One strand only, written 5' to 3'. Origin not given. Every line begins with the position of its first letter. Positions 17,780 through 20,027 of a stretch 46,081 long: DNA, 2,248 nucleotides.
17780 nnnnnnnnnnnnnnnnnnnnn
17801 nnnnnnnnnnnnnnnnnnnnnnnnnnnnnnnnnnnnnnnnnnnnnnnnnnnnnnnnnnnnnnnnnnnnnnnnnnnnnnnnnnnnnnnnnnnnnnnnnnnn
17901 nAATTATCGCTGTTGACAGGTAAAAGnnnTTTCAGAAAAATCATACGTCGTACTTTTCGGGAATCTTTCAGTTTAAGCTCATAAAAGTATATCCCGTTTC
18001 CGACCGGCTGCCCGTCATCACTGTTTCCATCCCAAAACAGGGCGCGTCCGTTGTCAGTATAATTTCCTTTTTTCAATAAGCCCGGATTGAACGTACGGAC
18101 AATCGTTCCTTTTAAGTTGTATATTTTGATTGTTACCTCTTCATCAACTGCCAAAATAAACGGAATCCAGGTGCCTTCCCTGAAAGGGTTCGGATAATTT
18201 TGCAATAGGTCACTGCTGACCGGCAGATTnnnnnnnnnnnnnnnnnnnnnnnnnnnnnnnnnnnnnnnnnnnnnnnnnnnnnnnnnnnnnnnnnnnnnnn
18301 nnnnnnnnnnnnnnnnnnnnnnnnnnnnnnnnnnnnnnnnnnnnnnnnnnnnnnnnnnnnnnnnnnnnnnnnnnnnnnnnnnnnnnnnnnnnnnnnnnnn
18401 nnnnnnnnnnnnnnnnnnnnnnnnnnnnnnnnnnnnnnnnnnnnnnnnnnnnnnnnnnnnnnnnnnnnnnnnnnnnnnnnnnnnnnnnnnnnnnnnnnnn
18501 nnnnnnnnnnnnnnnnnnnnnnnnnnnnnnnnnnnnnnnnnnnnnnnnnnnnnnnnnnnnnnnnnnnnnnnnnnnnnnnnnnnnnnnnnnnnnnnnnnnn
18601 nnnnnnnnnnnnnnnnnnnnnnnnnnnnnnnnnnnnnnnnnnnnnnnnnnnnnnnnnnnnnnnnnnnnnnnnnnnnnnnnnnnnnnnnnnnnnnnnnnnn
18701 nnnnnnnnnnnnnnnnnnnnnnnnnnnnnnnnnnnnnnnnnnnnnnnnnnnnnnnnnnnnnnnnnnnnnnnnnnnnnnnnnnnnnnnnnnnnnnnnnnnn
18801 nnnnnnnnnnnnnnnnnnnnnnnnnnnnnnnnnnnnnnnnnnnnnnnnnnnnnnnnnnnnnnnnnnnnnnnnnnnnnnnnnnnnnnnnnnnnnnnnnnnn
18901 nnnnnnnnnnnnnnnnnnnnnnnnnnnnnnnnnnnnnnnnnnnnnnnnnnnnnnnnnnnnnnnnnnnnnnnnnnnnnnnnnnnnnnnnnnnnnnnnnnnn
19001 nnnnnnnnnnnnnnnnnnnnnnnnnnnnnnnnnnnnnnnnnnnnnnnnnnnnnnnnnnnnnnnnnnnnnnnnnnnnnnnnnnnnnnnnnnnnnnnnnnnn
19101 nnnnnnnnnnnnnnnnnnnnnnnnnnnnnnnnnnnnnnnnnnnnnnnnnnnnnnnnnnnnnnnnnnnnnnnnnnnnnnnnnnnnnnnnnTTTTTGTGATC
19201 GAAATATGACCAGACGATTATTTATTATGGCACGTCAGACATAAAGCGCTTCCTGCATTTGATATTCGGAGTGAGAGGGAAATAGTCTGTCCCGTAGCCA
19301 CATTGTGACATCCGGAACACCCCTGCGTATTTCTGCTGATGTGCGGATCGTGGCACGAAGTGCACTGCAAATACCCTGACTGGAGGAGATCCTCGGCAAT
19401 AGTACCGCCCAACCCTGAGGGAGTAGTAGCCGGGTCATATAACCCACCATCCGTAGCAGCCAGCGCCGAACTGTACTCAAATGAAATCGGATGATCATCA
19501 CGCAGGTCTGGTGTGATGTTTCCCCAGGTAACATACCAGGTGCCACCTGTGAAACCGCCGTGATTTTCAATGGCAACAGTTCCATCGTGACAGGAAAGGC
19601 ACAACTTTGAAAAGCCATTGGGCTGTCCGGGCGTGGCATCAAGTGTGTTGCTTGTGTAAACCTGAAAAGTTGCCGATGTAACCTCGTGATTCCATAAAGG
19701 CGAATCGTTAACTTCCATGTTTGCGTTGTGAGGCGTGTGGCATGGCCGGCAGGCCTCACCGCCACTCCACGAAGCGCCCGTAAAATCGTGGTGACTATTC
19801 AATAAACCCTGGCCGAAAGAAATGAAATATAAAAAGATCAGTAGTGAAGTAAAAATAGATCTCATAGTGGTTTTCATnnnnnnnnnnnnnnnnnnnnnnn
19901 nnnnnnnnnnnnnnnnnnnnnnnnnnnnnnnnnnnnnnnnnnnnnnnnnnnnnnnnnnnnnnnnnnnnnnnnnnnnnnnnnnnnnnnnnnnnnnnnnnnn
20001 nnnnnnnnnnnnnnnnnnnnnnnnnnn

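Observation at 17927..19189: NHL beta-propeller with a T9SS C-terminal sorting domain embedded in a cytochrome operon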

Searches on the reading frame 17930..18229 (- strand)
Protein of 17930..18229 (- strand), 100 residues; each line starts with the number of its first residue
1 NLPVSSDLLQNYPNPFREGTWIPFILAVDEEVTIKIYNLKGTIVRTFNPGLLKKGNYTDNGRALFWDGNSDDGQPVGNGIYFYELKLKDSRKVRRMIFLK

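Call 66: predict_structure(alignment_id=A4)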
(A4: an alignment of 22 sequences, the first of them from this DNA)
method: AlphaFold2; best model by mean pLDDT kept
length: 100 residues; sequences in the alignment: 22
mean_pLDDT: 93.0   pTM: 0.84
mean pLDDT of the five models: 93.0, 92.9, 92.4, 91.0, 84.2
residues with pLDDT >= 90: 83; 70-90: 15; 50-70: 2; < 50: 0
segments of 3 or more residues with pLDDT < 50: none
pLDDT, mean of each block of 10 residues (from residue 1): 89 81 97 97 97 94 93 93 97 93
secondary structure, 60 per line:
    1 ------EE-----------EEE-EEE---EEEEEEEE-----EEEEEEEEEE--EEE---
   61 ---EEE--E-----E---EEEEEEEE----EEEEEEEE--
elements in order: E20-22 E24-26 E30-37 E43-52 E55-57 E64-66 E79-86 E91-98

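Call 69: fold_search(model_id=the predicted structure, library=pdb)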
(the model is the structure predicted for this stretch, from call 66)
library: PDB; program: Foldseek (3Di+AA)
matches with E <= 10: 1383; with E <= 0.001: 11
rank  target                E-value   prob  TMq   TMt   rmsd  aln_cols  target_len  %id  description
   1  6za2_A                1.0e-04  1.00  0.64  0.07   5.1       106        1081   22  Crystal structure of dimeric latent PorU from Porphyromonas gingivalis (released 2021-09-29)
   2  3eif                  3.0e-04  1.00  0.55  0.08   5.1        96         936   20  1.9 angstrom crystal structure of the active form of the C5a peptidase from Streptococcus pyogenes (ScpA) (released 2009-02-24)
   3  7bhq_B                3.2e-04  1.00  0.54  0.29   7.0       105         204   23  In situ assembled Salmonella FlgD hook cap complex (released 2021-05-05)
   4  6za2_B                3.4e-04  1.00  0.65  0.07   4.5       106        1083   23  Crystal structure of dimeric latent PorU from Porphyromonas gingivalis (released 2021-09-29)
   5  7bj3                  3.8e-04  1.00  0.54  0.07   5.8        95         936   21  ScpA from Streptococcus pyogenes, S512A active site mutant (released 2021-05-12)
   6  1xf1_A                4.2e-04  1.00  0.57  0.08   5.0        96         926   20  Structure of C5a peptidase- a key virulence factor from Streptococcus (released 2005-11-22)
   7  7yzx_A                4.4e-04  1.00  0.54  0.07   5.5        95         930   20  ScpA from Streptococcus pyogenes, D783A mutant. (released 2022-08-31)
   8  7eha_A                6.0e-04  1.00  0.50  0.30   5.9        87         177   23  Crystal structure of the flagellar hook cap from Salmonella enterica serovar Typhimurium (released 2021-11-24)
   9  7eh9_A                6.4e-04  1.00  0.55  0.43   6.3        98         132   23  Crystal structure of the flagellar hook cap fragment from Salmonella enterica serovar Typhimurium (released 2021-11-24)
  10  7eha_C                6.7e-04  1.00  0.49  0.32   7.4       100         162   22  Crystal structure of the flagellar hook cap from Salmonella enterica serovar Typhimurium (released 2021-11-24)
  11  7eha_E                9.2e-04  1.00  0.48  0.31   5.9        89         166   22  Crystal structure of the flagellar hook cap from Salmonella enterica serovar Typhimurium (released 2021-11-24)
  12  7eh9_B                1.1e-03  1.00  0.55  0.41   4.1        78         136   26  Crystal structure of the flagellar hook cap fragment from Salmonella enterica serovar Typhimurium (released 2021-11-24)
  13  7eha_B                1.3e-03  1.00  0.57  0.37   3.3        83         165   28  Crystal structure of the flagellar hook cap from Salmonella enterica serovar Typhimurium (released 2021-11-24)
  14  8bty_A                1.6e-03  1.00  0.55  0.07   5.4        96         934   21  Structure of the active form of ScpB, the C5a-peptidase from Streptococcus agalactiae. (released 2023-11-15)
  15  3osv_D                1.9e-03  1.00  0.55  0.44   4.7        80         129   24  The crytsal structure of FLGD from P. Aeruginosa (released 2011-05-04)
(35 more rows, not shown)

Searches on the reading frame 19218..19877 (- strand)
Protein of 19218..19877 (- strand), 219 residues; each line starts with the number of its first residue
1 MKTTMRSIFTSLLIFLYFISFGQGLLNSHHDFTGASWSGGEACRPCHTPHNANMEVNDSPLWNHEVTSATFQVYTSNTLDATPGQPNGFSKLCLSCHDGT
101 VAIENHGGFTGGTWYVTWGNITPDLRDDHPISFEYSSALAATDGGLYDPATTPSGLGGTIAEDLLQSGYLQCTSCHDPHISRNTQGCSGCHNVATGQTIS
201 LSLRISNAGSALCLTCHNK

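Call 3: search_protein_families(library=pfam, proteins=[window:19218-19877:-], max_evalue=0.01)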
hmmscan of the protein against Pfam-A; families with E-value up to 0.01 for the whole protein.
window:19218-19877:- (219 aa): 3 families
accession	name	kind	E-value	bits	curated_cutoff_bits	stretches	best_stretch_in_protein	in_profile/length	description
PF09699.15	Paired_CXXCH_1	-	1.1e-10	41.4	20.6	1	184-219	6-38/41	Doubled CXXCH motif (Paired_CXXCH_1)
PF14522.11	Cytochrome_C7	-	1.1e-06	28.7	24.8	1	36-104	11-55/67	Cytochrome c7 and related cytochrome c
PF02085.21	Cytochrom_CIII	-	4.9e-05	24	22.9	1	170-219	31-84/101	Class III cytochrome C family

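Call 4: search_protein_families(library=ncbifam, proteins=[window:19218-19877:-], max_evalue=0.01)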
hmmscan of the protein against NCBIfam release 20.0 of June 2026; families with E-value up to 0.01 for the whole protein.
window:19218-19877:- (219 aa): 5 families
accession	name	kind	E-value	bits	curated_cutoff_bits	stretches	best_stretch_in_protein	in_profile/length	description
TIGR01905.1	paired_CXXCH_1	subfamily_domain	4.4e-09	36.1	25.2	1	184-218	6-37/41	doubled CXXCH domain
TIGR03508.1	decahem_SO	subfamily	9.5e-05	22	192.2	0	30-101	22-81/258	DmsE family decaheme c-type cytochrome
NF041028.1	decahem_GSU2203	exception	0.00014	21.2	325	0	176-218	167-208/317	GSU2203 family decaheme c-type cytochrome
NF045713.1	CxxCH_16_HmcA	equivalog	0.0015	17.2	400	0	169-218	472-522/541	sulfate respiration complex hexadecaheme cytochrome HmcA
TIGR03153.1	cytochr_NrfH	equivalog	0.0096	16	134.2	0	32-101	44-113/138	cytochrome c nitrite reductase small subunit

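Call 35: search_solved_structures(query=window:19218-19877:-, max_evalue=1, show_alignments=2)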
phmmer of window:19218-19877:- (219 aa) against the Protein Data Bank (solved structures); distinct sequences matched with E-value up to 1: 2.
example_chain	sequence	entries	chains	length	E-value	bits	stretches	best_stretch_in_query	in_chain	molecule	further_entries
7tfs_A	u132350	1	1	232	1.7e-17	67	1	22-219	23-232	Cytochrome c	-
9yuq_N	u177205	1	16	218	1.6e-12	50.8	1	32-219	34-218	Putative multiheme cytochrome c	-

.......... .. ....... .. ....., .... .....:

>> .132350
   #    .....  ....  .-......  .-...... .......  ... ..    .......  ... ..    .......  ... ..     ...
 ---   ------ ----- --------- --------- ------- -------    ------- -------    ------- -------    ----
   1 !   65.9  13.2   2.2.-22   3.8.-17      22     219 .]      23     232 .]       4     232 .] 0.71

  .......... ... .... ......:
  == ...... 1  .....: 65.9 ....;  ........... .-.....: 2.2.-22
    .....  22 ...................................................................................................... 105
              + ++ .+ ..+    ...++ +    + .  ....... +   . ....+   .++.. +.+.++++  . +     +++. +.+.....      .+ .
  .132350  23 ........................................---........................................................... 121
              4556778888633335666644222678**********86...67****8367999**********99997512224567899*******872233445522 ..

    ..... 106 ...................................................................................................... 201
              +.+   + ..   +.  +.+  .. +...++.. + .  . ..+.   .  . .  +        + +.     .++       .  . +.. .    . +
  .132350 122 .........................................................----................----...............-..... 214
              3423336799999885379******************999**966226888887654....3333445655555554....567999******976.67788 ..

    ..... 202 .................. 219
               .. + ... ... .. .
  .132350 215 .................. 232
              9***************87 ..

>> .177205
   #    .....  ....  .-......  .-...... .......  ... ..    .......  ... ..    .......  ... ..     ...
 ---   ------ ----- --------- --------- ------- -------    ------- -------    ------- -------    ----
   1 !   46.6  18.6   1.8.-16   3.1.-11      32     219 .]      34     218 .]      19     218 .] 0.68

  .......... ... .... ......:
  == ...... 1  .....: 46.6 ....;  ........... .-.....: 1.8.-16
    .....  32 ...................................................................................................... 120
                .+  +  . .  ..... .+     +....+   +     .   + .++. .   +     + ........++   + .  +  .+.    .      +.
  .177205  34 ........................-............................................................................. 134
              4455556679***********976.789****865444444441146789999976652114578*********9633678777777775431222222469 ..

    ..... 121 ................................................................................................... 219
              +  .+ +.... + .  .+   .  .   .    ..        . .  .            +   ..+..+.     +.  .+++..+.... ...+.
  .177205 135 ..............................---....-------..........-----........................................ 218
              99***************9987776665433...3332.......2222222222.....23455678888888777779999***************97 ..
